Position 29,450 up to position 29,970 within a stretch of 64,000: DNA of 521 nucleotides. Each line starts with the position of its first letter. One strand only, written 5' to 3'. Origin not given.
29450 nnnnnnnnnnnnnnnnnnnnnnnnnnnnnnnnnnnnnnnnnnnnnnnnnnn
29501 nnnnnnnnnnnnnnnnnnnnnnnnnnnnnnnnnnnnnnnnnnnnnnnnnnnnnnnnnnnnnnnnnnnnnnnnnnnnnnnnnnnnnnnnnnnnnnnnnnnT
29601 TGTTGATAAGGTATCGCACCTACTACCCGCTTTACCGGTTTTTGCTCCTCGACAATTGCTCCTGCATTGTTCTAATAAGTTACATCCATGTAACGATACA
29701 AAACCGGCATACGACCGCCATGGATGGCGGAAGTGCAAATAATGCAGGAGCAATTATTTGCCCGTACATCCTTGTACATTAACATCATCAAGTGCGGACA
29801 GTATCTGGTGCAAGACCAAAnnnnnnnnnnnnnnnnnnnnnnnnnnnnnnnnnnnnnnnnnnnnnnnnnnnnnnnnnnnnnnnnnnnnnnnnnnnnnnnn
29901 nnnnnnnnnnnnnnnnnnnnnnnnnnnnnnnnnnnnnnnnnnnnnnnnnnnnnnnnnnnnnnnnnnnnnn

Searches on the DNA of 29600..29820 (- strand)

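Call 26: search_rna_families(source=window, start=29600, end=29820, threshold=evalue, max_evalue=10)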
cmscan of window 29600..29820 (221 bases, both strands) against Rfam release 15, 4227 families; matches with E-value up to 10: 8.
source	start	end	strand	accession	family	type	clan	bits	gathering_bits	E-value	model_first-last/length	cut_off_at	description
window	29652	29757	-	RF01005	MIR530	Gene; miRNA;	-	18.6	85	0.26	22-153/172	no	MIR530 microRNA precursor family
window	29652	29757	+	RF03605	MIR4221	Gene; miRNA;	-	16.3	100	0.9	1-132/132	no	MIR4221 microRNA precursor family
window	29694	29742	-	RF02059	STnc50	Gene; sRNA;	-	16.2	55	2.8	1-84/84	no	Salmonella enterica sRNA STnc40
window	29656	29753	-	RF03872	MIR6426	Gene; miRNA;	-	14.3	96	3.5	1-84/84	no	MIR6426 microRNA precursor family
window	29719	29775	+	RF01002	mir-936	Gene; miRNA;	-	13.7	110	5.8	17-76/98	no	mir-936 microRNA precursor family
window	29652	29757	-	RF03605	MIR4221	Gene; miRNA;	-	13.3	100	5.8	1-132/132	no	MIR4221 microRNA precursor family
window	29642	29715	-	RF01622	ceN22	Gene; snRNA; snoRNA; CD-box;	-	12.5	45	9.2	1-76/76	no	Nematode snoRNA ceN22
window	29600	29634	-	RF03369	mir-2217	Gene; miRNA;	-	12.3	60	9.2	1-35/62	3'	mir-2217 microRNA precursor family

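Call 77: search_dna_similar(query=window:29630-29785:-, collection=plasmids, mode=distant, max_rows=25, max_evalue=0.001)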
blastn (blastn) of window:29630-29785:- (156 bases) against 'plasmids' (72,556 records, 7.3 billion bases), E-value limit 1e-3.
No match.
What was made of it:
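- Tried and rejected: The plasmid collection had no match to the 156-nt composite (call 77).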

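Call 80: build_rna_model(alignment_id=A6, structure=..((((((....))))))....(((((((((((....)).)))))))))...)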
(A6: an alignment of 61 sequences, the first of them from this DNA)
Model R1 built from alignment A6 (61 sequences, 52 columns); structure: as given.
model positions 52; base pairs 17; branch points 1; effective number of sequences 11.42; information 1.066 bits per position. Calibrated on 0.2 Mb of random sequence (short: E-values are rough).
structure used (alignment columns):
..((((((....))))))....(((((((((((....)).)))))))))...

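Call 81: search_with_rna_model(model_id=R1, source=window, filters=off, max_evalue=10)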
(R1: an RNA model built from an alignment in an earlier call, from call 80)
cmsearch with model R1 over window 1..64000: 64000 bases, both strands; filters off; matches with E-value up to 10: 34.
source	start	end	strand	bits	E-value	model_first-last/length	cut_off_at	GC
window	5174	5225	-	76.5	1.4e-26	1-52/52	no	0.52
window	29713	29764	+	76.5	1.4e-26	1-52/52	no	0.52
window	43619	43670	-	58.7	6.1e-20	1-52/52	no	0.56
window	20853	20903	+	35.1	4.1e-11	1-52/52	no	0.39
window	5206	5259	+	31.3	1.1e-09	1-52/52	no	0.5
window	29649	29696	-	27.8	2.2e-08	1-52/52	no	0.38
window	43687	43738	+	23.7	7.5e-07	1-52/52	no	0.48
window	29732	29780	-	17.3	0.00019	1-52/52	no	0.39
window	53393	53446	-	11.7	0.023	1-52/52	no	0.43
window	51433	51494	-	9.4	0.16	1-52/52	no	0.45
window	17509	17561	+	9.4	0.17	1-52/52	no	0.51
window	52043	52083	+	7.6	0.77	1-52/52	no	0.56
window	37183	37192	-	7.4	0.9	6-15/52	no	0.4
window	41580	41607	-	7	1.4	1-52/52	no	0.32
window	48014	48067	+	7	1.4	1-52/52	no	0.48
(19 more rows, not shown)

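Call 82: search_with_rna_model(model_id=R1, sources=[L120, L121, L122, L123, L124, L125, L104, L012, L018, L025, L042, L086, L097, L116, L015, L044, L056, L059, L101, L103, L078, L031, L061, L111, L095, L079, L113, L019, L033, L076], max_evalue=0.001)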
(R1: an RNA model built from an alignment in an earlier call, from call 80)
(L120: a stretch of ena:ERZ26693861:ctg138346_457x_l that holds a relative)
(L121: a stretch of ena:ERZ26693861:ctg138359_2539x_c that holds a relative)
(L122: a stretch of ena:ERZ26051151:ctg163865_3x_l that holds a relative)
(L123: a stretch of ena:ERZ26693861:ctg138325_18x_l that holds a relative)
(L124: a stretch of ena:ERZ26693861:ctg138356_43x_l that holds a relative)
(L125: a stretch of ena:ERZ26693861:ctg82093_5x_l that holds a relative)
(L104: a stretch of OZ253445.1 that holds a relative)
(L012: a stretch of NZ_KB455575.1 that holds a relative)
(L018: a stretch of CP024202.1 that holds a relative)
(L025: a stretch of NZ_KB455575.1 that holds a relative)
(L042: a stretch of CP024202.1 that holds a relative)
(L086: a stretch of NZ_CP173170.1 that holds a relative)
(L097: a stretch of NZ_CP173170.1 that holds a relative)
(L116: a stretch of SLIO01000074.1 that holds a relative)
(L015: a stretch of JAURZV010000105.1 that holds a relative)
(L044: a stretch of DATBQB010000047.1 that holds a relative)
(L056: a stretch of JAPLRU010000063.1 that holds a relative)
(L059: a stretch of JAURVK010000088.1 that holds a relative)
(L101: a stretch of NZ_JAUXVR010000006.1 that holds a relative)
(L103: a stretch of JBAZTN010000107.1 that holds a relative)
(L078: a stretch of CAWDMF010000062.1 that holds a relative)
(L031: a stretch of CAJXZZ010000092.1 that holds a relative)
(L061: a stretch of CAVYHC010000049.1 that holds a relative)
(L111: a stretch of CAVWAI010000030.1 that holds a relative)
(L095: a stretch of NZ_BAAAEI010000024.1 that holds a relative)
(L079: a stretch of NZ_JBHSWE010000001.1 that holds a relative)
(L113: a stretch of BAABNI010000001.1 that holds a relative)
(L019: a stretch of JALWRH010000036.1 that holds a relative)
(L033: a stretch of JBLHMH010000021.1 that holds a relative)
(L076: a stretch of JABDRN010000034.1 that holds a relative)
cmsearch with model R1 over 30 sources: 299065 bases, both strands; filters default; matches with E-value up to 0.001: 53.
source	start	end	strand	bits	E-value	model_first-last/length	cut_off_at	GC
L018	6514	6565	-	73.5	8e-25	1-52/52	no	0.46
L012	545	596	-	72.9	1.4e-24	1-52/52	no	0.52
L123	18302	18353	-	70.8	8.7e-24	1-52/52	no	0.58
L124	18371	18422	-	70.8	8.7e-24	1-52/52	no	0.58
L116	775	826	+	70.3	1.3e-23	1-52/52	no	0.46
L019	4255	4306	+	70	1.7e-23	1-52/52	no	0.52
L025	7749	7800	+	68.4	6.6e-23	1-52/52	no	0.5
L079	979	1030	-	67.8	1.1e-22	1-52/52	no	0.48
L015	5500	5551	-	67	2.2e-22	1-52/52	no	0.42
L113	486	537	-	66.6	3.2e-22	1-52/52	no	0.6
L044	326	377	+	66.3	3.9e-22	1-52/52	no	0.42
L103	2354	2405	+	66.3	3.9e-22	1-52/52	no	0.42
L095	1130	1182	-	66.3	4.1e-22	1-52/52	no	0.51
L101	2872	2923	+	66.3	4.2e-22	1-52/52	no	0.38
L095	1029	1081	-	66.1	4.9e-22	1-52/52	no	0.55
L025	597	648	+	64.4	2.1e-21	1-52/52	no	0.54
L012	7411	7463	-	63.9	3.3e-21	1-52/52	no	0.49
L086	6703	6754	+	63.6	4.1e-21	1-52/52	no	0.38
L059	4192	4243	-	61.8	2e-20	1-52/52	no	0.48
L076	3236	3287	+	61.5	2.5e-20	1-52/52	no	0.54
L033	2018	2069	+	60.7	5.1e-20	1-52/52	no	0.6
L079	3583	3634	-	57.7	6.9e-19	1-52/52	no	0.58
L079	42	93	+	56.9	1.3e-18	1-52/52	no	0.54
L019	3904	3954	+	48.5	1.8e-15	1-52/52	no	0.61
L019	3955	4005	+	48.5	1.8e-15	1-52/52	no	0.61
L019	4006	4056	+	48.5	1.8e-15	1-52/52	no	0.61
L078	7297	7396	+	45.4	2.6e-14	1-52/52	no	0.5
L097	358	409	+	42.7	2.6e-13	1-52/52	no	0.54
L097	5414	5465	-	42.7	2.6e-13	1-52/52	no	0.54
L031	4777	4828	-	42.4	3.4e-13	1-52/52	no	0.56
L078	7444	7496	-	42.4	3.6e-13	1-52/52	no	0.47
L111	766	817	+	37.6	2.2e-11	1-52/52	no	0.52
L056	11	58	-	33.9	5.1e-10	1-52/52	no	0.48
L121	711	739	-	30.4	1.1e-08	21-49/52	no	0.45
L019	4186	4237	+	28.5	5.8e-08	1-52/52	no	0.6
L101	2945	2997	+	28.4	6.4e-08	1-52/52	no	0.51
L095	963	1015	+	27.9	9e-08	1-52/52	no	0.42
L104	3353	3400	-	27.8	1e-07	1-52/52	no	0.38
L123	18370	18417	+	27.8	1e-07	1-52/52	no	0.38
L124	18439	18486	+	27.8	1e-07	1-52/52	no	0.38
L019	4057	4092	+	27.5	1.3e-07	1-52/52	no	0.61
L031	4837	4862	-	26.6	2.9e-07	1-52/52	no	0.58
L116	712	763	+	26.6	3e-07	1-52/52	no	0.5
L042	3207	3260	-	26.5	3.1e-07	1-52/52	no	0.5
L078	7483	7540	+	26.2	4.2e-07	1-52/52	no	0.47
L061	2012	2059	-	26.1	4.5e-07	1-52/52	no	0.48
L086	6801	6843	-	24.5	1.7e-06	1-52/52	no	0.4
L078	7230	7280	-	23.4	4.7e-06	1-52/52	no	0.51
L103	2485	2534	-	22.5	9.8e-06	1-52/52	no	0.5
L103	2426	2461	+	21.1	3.2e-05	1-52/52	no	0.39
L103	2526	2554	+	18.9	0.00023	21-49/52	no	0.45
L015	5566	5584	+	18.7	0.00027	27-45/52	no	0.53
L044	257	302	-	17.4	0.0008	1-52/52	no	0.63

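Call 84: search_with_rna_model(model_id=R1, sources=[window, L001, L002, L003, L004, L005, L006, L007, L008, L009, L010, L011, L012, L013, L014, L015, L016, L017, L018, L019, L020, L021, L022, L023, L024, L025, L026, L027, L028, L029, L030, L031, L032, L033, L034, L035, L036, L037, L038, L039, L040, L041, L042, L043, L044, L045, L046, L047, L048, L049, L050, L051, L052, L053, L054, L055, L056, L057, L058, L059, L060], max_evalue=0.0001, make_alignment=true)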
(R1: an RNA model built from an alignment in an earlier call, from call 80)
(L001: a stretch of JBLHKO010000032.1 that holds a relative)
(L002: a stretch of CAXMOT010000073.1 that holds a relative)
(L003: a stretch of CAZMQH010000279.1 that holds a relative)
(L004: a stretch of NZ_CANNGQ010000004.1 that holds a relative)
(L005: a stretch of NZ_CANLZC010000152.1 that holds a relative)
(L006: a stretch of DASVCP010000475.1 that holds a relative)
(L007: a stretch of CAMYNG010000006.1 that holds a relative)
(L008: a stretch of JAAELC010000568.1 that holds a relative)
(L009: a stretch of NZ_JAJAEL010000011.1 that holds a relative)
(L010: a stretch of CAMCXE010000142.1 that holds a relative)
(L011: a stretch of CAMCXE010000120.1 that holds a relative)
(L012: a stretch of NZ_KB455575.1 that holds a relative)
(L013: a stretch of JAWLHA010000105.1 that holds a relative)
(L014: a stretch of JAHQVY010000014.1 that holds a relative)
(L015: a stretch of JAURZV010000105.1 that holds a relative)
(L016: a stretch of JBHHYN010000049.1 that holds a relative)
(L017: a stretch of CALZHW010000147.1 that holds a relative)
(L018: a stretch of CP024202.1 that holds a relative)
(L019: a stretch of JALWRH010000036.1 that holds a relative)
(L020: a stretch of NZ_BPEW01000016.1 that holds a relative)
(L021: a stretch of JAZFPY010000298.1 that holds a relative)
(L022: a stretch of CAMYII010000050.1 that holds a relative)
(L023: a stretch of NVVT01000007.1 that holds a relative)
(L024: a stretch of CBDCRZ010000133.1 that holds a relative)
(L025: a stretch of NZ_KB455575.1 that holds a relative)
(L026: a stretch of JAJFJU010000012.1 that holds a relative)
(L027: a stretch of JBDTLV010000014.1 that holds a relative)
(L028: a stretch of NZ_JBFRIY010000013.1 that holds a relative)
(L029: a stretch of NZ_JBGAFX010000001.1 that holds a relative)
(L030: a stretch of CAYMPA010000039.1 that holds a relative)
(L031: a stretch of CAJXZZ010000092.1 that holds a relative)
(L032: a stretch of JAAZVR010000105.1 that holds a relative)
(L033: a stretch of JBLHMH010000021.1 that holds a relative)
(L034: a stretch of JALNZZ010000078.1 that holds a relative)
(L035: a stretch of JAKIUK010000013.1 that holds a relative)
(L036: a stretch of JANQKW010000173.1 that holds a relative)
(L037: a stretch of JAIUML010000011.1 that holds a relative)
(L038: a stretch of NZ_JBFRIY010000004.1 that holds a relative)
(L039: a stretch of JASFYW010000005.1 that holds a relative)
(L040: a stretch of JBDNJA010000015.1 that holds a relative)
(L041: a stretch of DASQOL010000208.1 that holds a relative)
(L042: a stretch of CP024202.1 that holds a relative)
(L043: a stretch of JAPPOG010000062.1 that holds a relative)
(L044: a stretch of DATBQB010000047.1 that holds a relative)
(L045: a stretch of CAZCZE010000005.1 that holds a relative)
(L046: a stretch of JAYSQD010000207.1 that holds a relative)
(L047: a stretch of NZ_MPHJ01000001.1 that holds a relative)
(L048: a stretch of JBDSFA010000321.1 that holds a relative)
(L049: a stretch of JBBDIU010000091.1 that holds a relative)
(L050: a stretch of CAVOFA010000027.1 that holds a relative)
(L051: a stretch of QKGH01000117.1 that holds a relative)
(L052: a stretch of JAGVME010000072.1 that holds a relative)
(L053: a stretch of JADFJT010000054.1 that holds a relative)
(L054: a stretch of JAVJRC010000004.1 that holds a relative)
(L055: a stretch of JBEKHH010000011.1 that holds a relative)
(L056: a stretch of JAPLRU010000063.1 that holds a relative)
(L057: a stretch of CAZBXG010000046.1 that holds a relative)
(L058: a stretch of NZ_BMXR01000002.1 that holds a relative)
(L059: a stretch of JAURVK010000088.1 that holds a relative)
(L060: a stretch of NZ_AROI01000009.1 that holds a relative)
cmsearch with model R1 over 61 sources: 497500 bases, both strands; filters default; matches with E-value up to 0.0001: 84.
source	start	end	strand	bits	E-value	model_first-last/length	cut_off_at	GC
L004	7792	7843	+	78.1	2.6e-26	1-52/52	no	0.54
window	5174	5225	-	76.5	1.1e-25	1-52/52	no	0.52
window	29713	29764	+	76.5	1.1e-25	1-52/52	no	0.52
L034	818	869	+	76.4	1.1e-25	1-52/52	no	0.54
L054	5549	5600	-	75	3.7e-25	1-52/52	no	0.6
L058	1606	1657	+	74.7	5.1e-25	1-52/52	no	0.56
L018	6514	6565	-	73.5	1.3e-24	1-52/52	no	0.46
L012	545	596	-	72.9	2.3e-24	1-52/52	no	0.52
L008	42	93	+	72.7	2.7e-24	1-52/52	no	0.6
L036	702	753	-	72.7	2.8e-24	1-52/52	no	0.56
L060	4296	4347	+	71.7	6.6e-24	1-52/52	no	0.54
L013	2319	2370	+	71.3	9.2e-24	1-52/52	no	0.48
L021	1160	1211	-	71.3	9.3e-24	1-52/52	no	0.63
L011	897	948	-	70.9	1.2e-23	1-52/52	no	0.52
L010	6676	6727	+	70.3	2.1e-23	1-52/52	no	0.52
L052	351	402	+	70.1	2.6e-23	1-52/52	no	0.52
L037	1048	1099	+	70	2.7e-23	1-52/52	no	0.6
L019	4255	4306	+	70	2.9e-23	1-52/52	no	0.52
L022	5289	5340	+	69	6.6e-23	1-52/52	no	0.52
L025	7749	7800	+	68.4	1.1e-22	1-52/52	no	0.5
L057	1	48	-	67.8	1.8e-22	1-48/52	3'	0.5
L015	5500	5551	-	67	3.7e-22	1-52/52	no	0.42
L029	7134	7185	-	66.4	6e-22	1-52/52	no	0.5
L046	2766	2817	-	66.4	6.4e-22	1-52/52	no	0.62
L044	326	377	+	66.3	6.6e-22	1-52/52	no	0.42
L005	1177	1228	+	65.3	1.7e-21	1-52/52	no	0.38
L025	597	648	+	64.4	3.6e-21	1-52/52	no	0.54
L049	4847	4898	+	64.2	4.2e-21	1-52/52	no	0.54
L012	7411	7463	-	63.9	5.5e-21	1-52/52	no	0.49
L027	6401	6452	+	63.8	5.6e-21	1-52/52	no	0.62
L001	2864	2915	+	63.7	6.4e-21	1-52/52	no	0.46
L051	1230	1281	-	62.2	2.3e-20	1-52/52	no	0.56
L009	686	738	-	62.1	2.4e-20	1-52/52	no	0.58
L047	1716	1767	-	62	2.8e-20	1-52/52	no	0.35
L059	4192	4243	-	61.8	3.4e-20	1-52/52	no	0.48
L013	3550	3601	+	61.6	3.8e-20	1-52/52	no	0.5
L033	2018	2069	+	60.7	8.4e-20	1-52/52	no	0.6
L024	2899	2950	+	60.7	8.8e-20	1-52/52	no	0.65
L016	825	876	+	59.4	2.5e-19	1-52/52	no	0.56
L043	5875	5926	-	58.9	3.9e-19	1-52/52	no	0.56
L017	627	678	-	57.7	1.1e-18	1-52/52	no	0.58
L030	3997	4048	-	56.4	3.3e-18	1-52/52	no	0.46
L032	1932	1983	-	55.4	7.9e-18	1-52/52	no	0.42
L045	4423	4474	+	54.6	1.6e-17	1-52/52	no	0.63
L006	2914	2965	+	54.6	1.6e-17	1-52/52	no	0.56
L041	13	64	+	54.5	1.8e-17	1-52/52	no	0.67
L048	2396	2447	+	53.9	3e-17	1-52/52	no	0.56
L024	5328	5379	-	53.7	3.5e-17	1-52/52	no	0.46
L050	325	376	-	53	6.2e-17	1-52/52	no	0.52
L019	3904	3954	+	48.5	3e-15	1-52/52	no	0.61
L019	3955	4005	+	48.5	3e-15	1-52/52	no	0.61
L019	4006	4056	+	48.5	3e-15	1-52/52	no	0.61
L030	1762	1813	-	43.1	3.2e-13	1-52/52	no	0.54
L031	4777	4828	-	42.4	5.7e-13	1-52/52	no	0.56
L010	6788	6835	-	41.8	1e-12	1-52/52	no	0.58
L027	6453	6497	+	41.6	1.2e-12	3-49/52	no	0.6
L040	2102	2154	-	40.9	2.2e-12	1-52/52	no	0.42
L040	2221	2274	+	40.4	3.3e-12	1-52/52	no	0.44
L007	160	210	+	36.6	8.9e-11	1-52/52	no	0.51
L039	5929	5979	-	36.4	1e-10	1-52/52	no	0.49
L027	6510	6566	+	36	1.5e-10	1-52/52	no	0.54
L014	1561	1612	+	34.2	6.7e-10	1-52/52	no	0.42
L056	11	58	-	33.9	8.5e-10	1-52/52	no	0.48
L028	1168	1218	+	32.7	2.5e-09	1-52/52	no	0.45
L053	1956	2003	+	32.6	2.7e-09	1-52/52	no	0.48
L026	7270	7321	+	32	4.6e-09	1-52/52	no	0.58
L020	6839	6886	+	29.3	4.5e-08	1-52/52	no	0.46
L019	4186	4237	+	28.5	9.6e-08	1-52/52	no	0.6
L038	5653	5703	-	28.2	1.2e-07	1-52/52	no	0.45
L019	4057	4092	+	27.5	2.2e-07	1-52/52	no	0.61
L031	4837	4862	-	26.6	4.9e-07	1-52/52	no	0.58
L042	3207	3260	-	26.5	5.1e-07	1-52/52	no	0.5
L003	120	170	-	26.1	7.2e-07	1-52/52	no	0.47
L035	7285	7335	+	26.1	7.4e-07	1-52/52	no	0.45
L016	894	946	-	25.7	1.1e-06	1-52/52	no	0.49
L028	1100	1152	-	25.6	1.1e-06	1-52/52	no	0.4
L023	3830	3877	+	24.2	3.7e-06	1-52/52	no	0.42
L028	1016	1068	-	22.3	1.9e-05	1-52/52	no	0.4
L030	1794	1845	+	20.7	7.6e-05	1-52/52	no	0.48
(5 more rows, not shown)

Alignment A7: 84 matches aligned to the model, 92 columns, each read 5' to 3' on its own strand. Consensus structure (alignment columns), stored with it:
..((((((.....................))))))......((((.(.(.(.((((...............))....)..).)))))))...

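Call 97: search_with_rna_model(model_id=R1, source=L141, filters=off, max_evalue=10, show_alignments=3)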
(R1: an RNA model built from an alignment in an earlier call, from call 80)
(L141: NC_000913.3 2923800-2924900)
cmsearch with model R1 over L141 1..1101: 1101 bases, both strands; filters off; matches with E-value up to 10: 9.
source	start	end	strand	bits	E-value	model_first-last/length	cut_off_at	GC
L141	652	673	+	4.7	0.17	1-52/52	no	0.5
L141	435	444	-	4.5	0.2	6-15/52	no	0.4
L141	663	699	-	4.3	0.23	1-52/52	no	0.49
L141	571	597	-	3.7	0.41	1-52/52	no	0.56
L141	159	179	-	2.1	1.6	1-52/52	no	0.57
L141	513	536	-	1.4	2.8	1-52/52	no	0.38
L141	346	390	-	1.2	3.3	1-52/52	no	0.44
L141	338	383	+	0.7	5.3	1-52/52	no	0.46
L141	720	767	-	0.5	6.3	1-52/52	no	0.46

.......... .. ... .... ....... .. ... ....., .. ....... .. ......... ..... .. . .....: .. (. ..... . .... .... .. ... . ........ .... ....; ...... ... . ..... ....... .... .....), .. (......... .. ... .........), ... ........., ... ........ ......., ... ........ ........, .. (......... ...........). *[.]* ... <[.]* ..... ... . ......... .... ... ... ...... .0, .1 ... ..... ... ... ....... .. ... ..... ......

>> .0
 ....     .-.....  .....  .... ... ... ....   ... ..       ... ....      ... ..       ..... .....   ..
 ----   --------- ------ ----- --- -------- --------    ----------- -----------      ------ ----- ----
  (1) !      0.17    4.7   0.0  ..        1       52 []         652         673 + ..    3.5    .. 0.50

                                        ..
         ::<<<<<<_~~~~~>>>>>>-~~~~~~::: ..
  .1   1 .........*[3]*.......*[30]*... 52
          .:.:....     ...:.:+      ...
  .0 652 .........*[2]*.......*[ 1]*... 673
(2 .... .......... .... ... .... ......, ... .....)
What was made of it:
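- The weak Rfam similarities are far below gathering scores (57 and 52 bits), and the unit model does not recognise CsrB (4.7 bits at most, call 97).
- Tried and rejected: The unit covariance model does not recognise E. coli CsrB (call 97), so the units are not homologous to CsrB at unit level.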
